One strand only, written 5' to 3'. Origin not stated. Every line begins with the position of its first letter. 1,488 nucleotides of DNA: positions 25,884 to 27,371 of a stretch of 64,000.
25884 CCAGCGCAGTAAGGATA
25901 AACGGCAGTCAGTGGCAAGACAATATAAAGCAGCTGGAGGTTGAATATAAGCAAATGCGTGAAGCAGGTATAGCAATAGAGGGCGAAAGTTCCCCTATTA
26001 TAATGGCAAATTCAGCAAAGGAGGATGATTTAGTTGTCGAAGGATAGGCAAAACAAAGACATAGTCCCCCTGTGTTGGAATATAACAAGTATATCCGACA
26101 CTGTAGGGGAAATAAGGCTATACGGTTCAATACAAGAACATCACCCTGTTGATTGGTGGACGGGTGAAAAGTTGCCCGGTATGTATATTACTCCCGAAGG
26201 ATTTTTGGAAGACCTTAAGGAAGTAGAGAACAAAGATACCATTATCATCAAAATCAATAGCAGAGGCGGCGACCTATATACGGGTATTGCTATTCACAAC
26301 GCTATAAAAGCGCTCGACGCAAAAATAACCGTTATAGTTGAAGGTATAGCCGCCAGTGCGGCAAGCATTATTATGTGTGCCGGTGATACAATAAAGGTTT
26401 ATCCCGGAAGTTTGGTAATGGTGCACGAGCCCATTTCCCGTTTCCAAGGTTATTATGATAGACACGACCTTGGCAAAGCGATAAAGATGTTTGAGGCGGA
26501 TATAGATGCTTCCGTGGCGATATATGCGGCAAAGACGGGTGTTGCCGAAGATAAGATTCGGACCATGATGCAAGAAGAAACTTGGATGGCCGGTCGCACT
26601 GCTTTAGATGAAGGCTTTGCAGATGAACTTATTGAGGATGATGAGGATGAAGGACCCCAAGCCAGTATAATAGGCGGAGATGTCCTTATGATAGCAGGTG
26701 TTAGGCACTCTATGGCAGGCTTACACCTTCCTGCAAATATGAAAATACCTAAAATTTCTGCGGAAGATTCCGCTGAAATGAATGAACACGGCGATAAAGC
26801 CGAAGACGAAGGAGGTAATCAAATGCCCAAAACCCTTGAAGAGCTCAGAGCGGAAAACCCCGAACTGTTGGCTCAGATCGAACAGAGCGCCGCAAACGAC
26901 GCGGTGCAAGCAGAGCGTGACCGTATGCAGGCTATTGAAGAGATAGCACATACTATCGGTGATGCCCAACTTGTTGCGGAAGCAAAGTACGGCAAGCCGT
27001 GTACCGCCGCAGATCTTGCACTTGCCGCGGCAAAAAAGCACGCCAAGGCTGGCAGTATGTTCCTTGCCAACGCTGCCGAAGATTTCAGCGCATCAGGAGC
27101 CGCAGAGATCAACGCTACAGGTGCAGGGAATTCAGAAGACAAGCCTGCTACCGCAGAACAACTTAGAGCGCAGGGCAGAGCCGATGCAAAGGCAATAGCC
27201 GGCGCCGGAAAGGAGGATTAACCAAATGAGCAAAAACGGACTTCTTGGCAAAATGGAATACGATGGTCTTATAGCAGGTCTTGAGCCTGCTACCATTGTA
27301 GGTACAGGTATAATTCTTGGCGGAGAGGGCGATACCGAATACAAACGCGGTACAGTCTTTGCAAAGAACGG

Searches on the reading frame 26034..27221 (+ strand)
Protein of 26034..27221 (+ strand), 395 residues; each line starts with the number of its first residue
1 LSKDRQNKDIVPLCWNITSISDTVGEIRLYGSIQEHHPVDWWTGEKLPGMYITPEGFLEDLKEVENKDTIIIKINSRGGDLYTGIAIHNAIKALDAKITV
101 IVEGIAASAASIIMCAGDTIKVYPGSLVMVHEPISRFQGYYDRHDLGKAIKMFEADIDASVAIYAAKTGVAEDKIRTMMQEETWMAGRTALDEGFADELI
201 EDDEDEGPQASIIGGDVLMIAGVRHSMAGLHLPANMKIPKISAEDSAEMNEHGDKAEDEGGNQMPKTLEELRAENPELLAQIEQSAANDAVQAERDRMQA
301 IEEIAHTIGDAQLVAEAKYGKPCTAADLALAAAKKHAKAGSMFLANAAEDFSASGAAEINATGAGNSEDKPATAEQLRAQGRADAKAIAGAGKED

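Call 29: search_protein_families(library=phrogs, proteins=[window:26034-27221:+], max_evalue=0.00001)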
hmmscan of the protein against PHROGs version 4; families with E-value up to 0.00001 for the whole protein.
window:26034-27221:+ (395 aa): 12 families
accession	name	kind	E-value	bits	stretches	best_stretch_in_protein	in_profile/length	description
phrog_94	-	head and packaging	1.1e-54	188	1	15-350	71-374/622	head maturation protease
phrog_53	-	head and packaging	4.2e-49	169.2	1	20-389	72-455/583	head maturation protease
phrog_133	-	head and packaging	1.3e-45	157.2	1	24-318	19-277/668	head maturation protease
phrog_2976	-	head and packaging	1.9e-43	150.7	1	21-341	17-318/394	head maturation protease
phrog_3348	-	unknown function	1.7e-39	137.2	1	52-201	51-199/386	-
phrog_1684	-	head and packaging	2.5e-35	123.3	1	61-204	67-207/284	head maturation protease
phrog_1827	-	other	5.9e-18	65.9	1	58-185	43-168/202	ATP-dependent protease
phrog_13984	-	unknown function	2.5e-11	44.8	1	52-121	45-114/123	-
phrog_33547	-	unknown function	1.8e-10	41.3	1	64-198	26-157/357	-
phrog_20705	-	head and packaging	3e-09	36.7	1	65-201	208-347/690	virion structural protein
phrog_23753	-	head and packaging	1.4e-08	35.7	1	53-199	29-171/298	head maturation protease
phrog_5410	-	other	1.6e-06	28.5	1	59-132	47-120/323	ATP-dependent protease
